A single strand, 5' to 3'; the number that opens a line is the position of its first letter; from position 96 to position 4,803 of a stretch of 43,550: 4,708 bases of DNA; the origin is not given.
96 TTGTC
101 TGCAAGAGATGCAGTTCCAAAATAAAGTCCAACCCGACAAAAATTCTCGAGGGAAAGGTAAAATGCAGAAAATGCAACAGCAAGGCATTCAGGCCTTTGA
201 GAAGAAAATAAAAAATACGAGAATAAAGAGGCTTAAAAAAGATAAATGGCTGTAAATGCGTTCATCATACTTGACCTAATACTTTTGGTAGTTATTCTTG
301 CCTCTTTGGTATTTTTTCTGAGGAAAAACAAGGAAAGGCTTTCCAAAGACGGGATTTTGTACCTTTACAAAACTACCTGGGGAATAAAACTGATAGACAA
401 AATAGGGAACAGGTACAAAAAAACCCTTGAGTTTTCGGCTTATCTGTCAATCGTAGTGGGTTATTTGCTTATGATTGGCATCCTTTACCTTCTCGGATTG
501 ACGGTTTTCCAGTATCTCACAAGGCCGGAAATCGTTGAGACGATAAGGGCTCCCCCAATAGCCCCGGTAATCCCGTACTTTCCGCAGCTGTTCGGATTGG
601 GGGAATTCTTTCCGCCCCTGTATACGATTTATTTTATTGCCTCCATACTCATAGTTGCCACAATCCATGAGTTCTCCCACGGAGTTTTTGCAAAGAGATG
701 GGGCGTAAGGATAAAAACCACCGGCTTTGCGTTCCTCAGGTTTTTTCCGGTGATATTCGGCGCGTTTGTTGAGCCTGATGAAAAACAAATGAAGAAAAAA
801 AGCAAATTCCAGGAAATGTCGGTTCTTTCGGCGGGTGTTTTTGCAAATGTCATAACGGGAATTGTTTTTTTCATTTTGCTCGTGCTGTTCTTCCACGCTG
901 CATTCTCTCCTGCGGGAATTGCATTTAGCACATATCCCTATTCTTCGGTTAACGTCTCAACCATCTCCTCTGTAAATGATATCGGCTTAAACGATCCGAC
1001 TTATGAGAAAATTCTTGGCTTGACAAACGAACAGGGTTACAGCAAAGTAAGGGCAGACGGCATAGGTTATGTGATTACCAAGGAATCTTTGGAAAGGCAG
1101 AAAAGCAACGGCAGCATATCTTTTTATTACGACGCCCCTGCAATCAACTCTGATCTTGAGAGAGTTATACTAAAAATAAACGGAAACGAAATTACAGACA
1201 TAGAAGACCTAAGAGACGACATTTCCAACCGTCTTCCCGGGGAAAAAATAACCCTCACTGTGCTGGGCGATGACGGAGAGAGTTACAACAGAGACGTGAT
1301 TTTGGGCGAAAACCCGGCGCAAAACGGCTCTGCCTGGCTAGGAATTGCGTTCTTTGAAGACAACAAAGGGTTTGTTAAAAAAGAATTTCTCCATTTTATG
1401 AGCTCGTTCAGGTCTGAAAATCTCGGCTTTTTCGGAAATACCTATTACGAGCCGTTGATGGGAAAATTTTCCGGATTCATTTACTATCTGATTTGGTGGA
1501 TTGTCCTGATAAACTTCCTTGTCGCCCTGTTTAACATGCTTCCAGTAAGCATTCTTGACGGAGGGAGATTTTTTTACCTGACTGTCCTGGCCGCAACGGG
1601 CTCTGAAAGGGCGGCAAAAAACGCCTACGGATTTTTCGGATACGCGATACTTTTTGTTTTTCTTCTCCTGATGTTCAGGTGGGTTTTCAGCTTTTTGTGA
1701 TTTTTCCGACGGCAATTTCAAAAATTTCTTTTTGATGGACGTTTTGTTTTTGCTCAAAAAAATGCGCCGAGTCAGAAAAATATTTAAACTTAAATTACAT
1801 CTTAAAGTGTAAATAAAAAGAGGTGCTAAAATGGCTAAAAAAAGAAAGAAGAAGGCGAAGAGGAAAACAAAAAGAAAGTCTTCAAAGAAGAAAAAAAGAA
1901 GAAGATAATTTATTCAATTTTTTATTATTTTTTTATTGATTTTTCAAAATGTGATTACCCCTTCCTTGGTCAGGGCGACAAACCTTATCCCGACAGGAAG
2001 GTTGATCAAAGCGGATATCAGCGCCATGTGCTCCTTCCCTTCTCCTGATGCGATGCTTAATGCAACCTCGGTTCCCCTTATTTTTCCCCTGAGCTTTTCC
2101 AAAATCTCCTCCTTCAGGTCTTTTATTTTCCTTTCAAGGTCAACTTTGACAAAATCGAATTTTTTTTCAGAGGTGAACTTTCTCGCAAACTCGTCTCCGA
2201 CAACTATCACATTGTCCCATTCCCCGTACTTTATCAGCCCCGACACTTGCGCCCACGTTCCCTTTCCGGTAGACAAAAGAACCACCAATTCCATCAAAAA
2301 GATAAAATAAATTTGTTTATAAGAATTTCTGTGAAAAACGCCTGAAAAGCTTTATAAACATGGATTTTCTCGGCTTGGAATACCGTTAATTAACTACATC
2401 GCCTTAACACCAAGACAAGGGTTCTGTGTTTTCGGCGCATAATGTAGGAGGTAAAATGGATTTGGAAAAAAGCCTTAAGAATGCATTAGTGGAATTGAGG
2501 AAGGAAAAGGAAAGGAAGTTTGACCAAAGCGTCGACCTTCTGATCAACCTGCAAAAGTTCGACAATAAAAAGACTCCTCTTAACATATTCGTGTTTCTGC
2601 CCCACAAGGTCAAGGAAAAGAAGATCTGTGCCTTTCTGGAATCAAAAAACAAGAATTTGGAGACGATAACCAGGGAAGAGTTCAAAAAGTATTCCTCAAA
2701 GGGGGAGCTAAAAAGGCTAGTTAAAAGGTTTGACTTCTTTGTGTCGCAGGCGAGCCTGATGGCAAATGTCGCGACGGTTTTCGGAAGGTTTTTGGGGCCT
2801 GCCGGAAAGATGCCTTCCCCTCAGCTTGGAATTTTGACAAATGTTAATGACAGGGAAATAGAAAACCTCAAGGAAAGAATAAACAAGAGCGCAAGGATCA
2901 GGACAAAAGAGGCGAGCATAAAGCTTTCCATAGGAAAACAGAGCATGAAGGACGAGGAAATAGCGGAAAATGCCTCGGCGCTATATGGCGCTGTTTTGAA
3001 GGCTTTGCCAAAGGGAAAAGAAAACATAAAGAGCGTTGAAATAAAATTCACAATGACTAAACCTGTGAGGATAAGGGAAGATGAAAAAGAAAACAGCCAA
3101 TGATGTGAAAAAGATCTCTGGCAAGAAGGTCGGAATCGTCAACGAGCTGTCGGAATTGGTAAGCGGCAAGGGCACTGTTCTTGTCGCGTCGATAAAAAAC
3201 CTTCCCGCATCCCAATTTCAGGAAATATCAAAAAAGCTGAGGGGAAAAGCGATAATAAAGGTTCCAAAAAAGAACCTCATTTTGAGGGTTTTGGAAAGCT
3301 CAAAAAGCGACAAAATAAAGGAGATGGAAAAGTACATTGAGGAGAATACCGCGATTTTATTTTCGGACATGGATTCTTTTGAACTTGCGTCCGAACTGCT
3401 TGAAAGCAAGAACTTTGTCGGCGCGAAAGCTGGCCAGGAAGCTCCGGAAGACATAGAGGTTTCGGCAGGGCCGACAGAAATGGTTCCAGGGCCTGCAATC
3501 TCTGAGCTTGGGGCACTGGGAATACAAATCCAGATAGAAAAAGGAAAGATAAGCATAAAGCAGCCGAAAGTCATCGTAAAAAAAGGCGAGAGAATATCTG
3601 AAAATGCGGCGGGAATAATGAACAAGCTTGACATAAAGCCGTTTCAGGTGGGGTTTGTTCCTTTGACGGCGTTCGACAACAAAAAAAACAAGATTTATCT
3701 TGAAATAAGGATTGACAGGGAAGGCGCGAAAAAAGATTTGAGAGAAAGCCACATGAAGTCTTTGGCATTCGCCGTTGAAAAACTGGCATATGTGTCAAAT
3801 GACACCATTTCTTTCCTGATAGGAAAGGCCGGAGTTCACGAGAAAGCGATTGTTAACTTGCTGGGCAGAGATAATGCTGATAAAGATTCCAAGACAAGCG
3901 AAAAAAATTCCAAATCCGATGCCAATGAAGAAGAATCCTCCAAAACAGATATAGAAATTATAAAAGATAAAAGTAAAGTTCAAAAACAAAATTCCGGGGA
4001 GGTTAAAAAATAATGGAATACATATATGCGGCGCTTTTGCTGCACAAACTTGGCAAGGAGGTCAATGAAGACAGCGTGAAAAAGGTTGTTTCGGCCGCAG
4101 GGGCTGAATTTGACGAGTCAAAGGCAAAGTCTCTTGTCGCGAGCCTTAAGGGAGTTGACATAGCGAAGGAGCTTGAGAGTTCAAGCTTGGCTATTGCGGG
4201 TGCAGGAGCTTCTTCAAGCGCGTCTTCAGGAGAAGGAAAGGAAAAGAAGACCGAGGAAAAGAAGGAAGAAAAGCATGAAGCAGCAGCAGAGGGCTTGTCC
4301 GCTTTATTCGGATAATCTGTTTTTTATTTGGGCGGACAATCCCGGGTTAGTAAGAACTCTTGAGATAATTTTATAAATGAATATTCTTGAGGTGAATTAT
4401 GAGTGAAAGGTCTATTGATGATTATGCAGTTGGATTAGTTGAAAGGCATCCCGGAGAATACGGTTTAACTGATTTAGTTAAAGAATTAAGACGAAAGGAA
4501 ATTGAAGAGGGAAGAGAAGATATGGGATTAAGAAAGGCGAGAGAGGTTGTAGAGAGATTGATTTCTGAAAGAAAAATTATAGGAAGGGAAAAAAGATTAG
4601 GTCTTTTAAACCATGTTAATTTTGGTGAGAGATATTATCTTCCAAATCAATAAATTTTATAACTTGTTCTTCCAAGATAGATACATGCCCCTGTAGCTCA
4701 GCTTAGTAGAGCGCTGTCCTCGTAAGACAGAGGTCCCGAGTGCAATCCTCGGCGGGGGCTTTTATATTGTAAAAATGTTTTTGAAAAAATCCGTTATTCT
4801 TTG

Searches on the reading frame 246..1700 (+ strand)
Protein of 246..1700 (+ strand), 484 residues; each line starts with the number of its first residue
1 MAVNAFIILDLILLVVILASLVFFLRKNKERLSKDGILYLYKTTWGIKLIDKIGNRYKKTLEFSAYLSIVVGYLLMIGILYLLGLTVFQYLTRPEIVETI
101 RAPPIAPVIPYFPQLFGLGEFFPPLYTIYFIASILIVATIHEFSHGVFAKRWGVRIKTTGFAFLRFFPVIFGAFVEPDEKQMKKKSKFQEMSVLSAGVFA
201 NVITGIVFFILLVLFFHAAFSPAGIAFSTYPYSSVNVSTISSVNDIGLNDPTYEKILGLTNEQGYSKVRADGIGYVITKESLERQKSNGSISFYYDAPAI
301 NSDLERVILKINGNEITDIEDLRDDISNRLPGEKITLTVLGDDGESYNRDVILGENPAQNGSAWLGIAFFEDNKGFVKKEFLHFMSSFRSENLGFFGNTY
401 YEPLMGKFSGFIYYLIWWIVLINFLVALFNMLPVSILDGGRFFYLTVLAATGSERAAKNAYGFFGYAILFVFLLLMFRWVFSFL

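Call 57: search_protein_families(library=pfam, proteins=[window:246-1700:+], max_evalue=0.001)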
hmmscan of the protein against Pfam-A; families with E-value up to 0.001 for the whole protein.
window:246-1700:+ (484 aa): 2 families
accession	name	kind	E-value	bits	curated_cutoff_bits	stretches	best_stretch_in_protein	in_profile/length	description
PF02163.28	Peptidase_M50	-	2.3e-28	99.5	27.2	2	129-305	1-160/221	Peptidase family M50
PF13180.12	PDZ_2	-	0.00099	19.8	27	0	298-343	24-71/80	PDZ domain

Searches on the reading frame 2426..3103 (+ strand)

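Call 57: search_protein_families(library=pfam, proteins=[window:2426-3103:+], max_evalue=0.001)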
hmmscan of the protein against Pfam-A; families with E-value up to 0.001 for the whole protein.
window:2426-3103:+ (225 aa): 1 family
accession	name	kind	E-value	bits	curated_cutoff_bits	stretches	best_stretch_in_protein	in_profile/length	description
PF00687.26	Ribosomal_L1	-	1.2e-32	113.5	32.2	1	24-211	1-197/198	Ribosomal protein L1p/L10e family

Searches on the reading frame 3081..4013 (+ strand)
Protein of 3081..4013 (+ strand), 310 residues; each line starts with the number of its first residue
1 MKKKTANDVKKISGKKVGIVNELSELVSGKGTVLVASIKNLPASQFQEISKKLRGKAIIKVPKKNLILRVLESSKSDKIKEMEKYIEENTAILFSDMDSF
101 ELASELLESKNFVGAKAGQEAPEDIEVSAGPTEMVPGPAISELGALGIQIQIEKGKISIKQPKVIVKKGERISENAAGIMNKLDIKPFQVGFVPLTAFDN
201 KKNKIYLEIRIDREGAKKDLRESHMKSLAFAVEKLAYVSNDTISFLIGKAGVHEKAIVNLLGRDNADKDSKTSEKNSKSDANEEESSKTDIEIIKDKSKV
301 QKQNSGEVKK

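Call 57: search_protein_families(library=pfam, proteins=[window:3081-4013:+], max_evalue=0.001)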
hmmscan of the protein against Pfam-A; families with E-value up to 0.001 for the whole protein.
window:3081-4013:+ (310 aa): 2 families
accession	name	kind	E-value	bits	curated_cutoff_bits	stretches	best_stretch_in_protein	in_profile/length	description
PF17777.6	RL10P_insert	-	2.1e-19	69.6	29.1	1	115-185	1-71/71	Insertion domain in 60S ribosomal protein L10P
PF00466.25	Ribosomal_L10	-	3e-17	63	22.8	1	15-106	5-95/100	Ribosomal protein L10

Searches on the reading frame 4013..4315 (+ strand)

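Call 57: search_protein_families(library=pfam, proteins=[window:4013-4315:+], max_evalue=0.001)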
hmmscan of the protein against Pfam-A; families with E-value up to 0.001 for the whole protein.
window:4013-4315:+ (100 aa): 1 family
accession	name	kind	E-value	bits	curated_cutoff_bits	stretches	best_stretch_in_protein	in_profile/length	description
PF00428.24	Ribosomal_60s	-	5.8e-10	40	28.1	1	16-91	1-81/88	60s Acidic ribosomal protein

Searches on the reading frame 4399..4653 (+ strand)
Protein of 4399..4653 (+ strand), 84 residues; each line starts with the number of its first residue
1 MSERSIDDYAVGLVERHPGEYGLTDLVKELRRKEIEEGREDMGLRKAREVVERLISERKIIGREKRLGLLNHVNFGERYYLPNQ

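Call 3: search_protein_families(library=pfam, proteins=[window:4399-4653:+], max_evalue=1)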
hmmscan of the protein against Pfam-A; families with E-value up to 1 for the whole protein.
window:4399-4653:+ (84 aa): 1 family
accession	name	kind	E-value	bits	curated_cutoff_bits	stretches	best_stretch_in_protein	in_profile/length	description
PF21811.2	RdfA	-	0.081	13.2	27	1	14-58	3-47/195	Rod-determining factor A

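Call 4: search_protein_families(library=ncbifam, proteins=[window:4399-4653:+], max_evalue=1)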
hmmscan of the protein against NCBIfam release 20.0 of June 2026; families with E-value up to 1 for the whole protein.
window:4399-4653:+ (84 aa): 0 families

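Call 59: search_protein_families(library=phrogs, proteins=[window:4399-4653:+], max_evalue=0.05)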
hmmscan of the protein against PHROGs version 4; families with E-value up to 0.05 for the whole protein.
window:4399-4653:+ (84 aa): 0 families

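Call 60: search_protein_families(library=padloc, proteins=[window:4399-4653:+], max_evalue=0.05)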
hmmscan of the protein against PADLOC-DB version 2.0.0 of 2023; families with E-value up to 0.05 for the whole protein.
window:4399-4653:+ (84 aa): 0 families
